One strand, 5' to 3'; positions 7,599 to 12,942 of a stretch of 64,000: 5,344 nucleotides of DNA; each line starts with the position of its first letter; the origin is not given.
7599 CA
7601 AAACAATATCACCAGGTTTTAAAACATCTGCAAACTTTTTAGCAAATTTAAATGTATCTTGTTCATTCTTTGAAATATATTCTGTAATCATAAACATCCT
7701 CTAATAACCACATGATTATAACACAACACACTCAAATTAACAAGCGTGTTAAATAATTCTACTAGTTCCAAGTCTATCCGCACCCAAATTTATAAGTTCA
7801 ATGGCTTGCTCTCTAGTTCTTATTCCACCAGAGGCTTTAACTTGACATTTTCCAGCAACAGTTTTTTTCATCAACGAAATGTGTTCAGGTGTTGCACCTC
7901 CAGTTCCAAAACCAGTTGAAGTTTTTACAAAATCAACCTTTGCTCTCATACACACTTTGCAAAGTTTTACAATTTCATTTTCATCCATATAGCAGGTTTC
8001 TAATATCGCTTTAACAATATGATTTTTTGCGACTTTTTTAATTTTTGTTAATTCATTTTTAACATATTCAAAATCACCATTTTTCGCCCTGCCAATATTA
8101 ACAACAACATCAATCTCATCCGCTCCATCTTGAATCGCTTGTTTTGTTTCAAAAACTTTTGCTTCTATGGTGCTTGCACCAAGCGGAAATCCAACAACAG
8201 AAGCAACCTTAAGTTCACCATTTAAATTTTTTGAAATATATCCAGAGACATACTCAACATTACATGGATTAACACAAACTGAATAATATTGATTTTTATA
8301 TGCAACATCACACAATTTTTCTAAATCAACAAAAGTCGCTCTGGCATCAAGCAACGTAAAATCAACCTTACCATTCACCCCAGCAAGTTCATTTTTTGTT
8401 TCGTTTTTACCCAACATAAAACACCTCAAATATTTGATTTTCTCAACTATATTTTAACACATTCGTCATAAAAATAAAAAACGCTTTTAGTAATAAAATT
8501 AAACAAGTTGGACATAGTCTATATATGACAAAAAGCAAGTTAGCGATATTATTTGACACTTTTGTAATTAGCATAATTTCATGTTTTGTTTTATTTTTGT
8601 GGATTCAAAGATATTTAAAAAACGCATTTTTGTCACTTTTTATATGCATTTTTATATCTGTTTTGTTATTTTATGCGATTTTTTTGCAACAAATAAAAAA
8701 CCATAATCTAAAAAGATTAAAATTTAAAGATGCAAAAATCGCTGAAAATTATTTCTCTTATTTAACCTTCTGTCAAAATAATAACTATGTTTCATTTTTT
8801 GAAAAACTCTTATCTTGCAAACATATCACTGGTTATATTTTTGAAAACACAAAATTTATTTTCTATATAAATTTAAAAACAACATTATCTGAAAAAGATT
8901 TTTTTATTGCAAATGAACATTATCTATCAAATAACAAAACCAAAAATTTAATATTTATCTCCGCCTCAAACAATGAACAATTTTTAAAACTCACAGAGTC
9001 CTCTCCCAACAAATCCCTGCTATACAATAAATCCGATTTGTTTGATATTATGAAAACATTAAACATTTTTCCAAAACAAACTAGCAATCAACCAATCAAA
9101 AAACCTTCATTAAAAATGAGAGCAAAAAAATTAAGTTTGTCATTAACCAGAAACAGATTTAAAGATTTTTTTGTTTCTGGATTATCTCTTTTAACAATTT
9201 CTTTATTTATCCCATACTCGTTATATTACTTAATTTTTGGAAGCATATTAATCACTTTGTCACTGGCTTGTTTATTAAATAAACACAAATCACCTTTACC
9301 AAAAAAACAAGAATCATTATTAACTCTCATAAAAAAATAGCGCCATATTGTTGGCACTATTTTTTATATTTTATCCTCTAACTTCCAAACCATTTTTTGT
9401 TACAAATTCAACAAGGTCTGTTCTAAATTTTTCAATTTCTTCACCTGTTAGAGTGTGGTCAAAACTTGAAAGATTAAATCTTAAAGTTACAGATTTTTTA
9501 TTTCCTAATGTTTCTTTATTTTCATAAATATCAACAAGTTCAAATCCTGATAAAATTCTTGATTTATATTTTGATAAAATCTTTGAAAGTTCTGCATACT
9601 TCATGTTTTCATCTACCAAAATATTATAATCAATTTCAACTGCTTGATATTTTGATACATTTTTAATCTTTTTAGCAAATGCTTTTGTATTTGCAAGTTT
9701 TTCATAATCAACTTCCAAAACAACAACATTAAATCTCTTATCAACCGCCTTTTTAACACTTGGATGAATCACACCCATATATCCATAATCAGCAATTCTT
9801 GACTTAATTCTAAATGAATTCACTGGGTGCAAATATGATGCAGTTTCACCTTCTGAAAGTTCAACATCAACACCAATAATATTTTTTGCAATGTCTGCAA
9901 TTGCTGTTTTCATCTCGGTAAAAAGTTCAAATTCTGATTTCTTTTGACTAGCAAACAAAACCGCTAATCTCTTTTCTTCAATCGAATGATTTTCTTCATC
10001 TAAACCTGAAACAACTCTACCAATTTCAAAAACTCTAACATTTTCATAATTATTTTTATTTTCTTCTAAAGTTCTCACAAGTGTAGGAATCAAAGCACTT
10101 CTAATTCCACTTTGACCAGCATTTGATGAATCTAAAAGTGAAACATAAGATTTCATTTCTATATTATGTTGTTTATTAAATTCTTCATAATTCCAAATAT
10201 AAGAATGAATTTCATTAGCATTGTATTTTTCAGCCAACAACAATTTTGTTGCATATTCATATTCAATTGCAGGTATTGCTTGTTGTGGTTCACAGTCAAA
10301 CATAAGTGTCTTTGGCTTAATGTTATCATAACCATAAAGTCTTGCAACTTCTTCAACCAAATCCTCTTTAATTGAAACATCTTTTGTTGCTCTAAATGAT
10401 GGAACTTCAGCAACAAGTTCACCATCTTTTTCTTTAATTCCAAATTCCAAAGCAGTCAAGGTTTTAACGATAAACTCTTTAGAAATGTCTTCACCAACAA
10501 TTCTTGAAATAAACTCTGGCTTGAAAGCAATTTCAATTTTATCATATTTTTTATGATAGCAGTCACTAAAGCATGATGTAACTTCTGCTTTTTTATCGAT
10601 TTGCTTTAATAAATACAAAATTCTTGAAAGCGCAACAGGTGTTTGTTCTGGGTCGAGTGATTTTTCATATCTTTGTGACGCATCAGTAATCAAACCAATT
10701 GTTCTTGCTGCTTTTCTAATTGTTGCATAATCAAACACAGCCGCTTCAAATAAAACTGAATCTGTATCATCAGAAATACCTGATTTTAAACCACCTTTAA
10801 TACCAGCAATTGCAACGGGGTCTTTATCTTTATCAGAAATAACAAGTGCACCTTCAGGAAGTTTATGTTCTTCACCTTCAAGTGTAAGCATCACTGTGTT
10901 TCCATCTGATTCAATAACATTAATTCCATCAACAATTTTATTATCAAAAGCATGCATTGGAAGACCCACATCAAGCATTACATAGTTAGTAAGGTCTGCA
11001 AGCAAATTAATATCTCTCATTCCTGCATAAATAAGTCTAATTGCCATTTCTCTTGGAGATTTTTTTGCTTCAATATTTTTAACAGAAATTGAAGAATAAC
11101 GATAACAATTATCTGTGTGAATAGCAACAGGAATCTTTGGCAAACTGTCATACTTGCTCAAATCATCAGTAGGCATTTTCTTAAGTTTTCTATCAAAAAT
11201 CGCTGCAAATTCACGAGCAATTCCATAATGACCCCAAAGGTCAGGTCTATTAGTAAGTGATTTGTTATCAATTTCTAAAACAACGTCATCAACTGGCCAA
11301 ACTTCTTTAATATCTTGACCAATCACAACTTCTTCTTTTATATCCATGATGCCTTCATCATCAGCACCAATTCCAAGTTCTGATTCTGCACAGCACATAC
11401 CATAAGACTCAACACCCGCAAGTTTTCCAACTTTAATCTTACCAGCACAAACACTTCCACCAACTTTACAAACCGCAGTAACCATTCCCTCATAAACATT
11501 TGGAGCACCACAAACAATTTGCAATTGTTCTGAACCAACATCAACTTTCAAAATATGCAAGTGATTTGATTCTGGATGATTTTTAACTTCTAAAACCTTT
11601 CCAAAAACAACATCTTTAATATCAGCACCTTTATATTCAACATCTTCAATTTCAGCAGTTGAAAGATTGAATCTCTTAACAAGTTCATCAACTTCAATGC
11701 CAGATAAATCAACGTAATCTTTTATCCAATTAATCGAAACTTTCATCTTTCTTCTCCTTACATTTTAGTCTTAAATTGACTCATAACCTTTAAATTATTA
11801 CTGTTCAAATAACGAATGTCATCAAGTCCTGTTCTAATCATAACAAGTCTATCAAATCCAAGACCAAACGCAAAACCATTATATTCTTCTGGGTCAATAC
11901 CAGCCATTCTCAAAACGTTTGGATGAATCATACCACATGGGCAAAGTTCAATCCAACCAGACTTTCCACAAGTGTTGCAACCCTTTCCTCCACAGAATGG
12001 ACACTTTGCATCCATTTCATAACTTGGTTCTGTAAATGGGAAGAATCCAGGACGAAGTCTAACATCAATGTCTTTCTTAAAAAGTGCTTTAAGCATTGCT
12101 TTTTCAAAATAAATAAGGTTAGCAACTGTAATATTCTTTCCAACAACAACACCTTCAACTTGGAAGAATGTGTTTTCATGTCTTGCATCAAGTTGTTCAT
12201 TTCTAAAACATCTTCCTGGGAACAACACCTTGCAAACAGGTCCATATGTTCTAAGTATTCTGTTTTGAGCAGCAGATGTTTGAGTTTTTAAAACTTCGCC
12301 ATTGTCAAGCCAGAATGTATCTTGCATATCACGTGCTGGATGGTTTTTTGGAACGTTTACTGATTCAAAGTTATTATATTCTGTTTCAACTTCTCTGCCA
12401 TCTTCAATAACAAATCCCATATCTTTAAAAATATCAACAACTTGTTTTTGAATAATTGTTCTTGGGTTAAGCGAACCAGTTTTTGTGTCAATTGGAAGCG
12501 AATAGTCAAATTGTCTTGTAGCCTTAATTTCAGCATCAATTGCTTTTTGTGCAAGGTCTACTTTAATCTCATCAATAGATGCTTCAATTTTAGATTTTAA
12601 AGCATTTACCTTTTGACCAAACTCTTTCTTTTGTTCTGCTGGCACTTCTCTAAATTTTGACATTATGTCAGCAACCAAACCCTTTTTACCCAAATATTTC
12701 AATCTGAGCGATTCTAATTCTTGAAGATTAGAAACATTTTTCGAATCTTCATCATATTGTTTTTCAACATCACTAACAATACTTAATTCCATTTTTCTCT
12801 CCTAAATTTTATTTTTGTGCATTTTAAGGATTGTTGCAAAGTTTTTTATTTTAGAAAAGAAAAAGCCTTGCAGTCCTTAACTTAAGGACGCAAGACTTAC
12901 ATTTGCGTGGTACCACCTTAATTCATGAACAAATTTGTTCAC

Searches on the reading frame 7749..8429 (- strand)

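Call 59: search_protein_families(library=pfam, proteins=[window:7749-8429:-], max_evalue=0.001)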
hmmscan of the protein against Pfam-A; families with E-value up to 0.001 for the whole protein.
window:7749-8429:- (226 aa): 1 family
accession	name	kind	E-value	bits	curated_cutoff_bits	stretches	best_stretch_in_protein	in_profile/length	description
PF01791.15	DeoC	-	6.5e-18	65.6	23.8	1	31-206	16-201/229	DeoC/LacD family aldolase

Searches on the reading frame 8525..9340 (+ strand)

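Call 59: search_protein_families(library=pfam, proteins=[window:8525-9340:+], max_evalue=0.001)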
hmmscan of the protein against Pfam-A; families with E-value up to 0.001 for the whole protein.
window:8525-9340:+ (271 aa): 0 families

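Call 95: search_protein_families(library=pfam, proteins=[window:8525-9340:+], max_evalue=0.5)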
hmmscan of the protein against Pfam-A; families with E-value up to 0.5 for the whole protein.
window:8525-9340:+ (271 aa): 3 families
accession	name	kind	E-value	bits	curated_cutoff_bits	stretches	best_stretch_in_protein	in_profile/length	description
PF24961.1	NfeD_membrane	-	0.026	15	26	1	215-258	54-97/119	NfeD integral membrane domain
PF01769.21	MgtE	-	0.19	12.5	27.6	1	8-67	44-100/125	Divalent cation transporter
PF20728.2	Nairovirus_NSm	-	0.44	11.1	27.4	0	231-252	6-25/115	Nairovirus NSm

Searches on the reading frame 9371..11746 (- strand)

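Call 93: search_protein_families(library=pfam, proteins=[window:9371-11746:-], max_evalue=0.00001)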
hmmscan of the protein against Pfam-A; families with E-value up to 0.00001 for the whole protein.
window:9371-11746:- (791 aa): 5 families
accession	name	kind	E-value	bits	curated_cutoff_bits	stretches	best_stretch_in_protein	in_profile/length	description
PF03483.22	B3_4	-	1.9e-47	161.6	29.3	1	214-383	2-172/174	B3/4 domain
PF17759.6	tRNA_synthFbeta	-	2.8e-21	76.4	22.4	1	510-680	34-213/214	Phenylalanyl tRNA synthetase beta chain CLM domain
PF01588.26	tRNA_bind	-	7.6e-21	74.5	27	1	46-144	1-95/96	Putative tRNA binding domain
PF03484.21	B5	-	3.7e-18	65.9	28.6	1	406-473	1-67/67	tRNA synthetase B5 domain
PF03147.19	FDX-ACB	-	1.8e-17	64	31.1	1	698-788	1-92/94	Ferredoxin-fold anticodon binding domain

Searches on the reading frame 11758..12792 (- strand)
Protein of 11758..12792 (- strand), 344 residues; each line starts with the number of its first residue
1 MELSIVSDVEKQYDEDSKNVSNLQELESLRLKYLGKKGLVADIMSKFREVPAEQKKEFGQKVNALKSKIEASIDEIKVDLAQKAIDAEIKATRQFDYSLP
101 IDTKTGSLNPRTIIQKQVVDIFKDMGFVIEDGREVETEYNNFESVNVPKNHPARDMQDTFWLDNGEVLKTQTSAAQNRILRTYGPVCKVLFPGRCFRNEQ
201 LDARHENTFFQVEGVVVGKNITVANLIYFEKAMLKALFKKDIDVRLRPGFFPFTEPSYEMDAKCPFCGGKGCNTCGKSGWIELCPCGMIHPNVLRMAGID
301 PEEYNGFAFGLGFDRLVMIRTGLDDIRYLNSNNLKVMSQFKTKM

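Call 93: search_protein_families(library=pfam, proteins=[window:11758-12792:-], max_evalue=0.00001)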
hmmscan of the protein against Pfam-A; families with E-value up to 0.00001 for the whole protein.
window:11758-12792:- (344 aa): 2 families
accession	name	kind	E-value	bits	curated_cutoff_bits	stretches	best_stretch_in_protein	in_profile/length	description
PF01409.25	tRNA-synt_2d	-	1.1e-81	274.4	19.8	1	98-340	5-246/246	tRNA synthetases class II core domain (F)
PF02912.23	Phe_tRNA-synt_N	-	4.5e-21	75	22.3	1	21-88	1-68/69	Aminoacyl tRNA synthetase class II, N-terminal domain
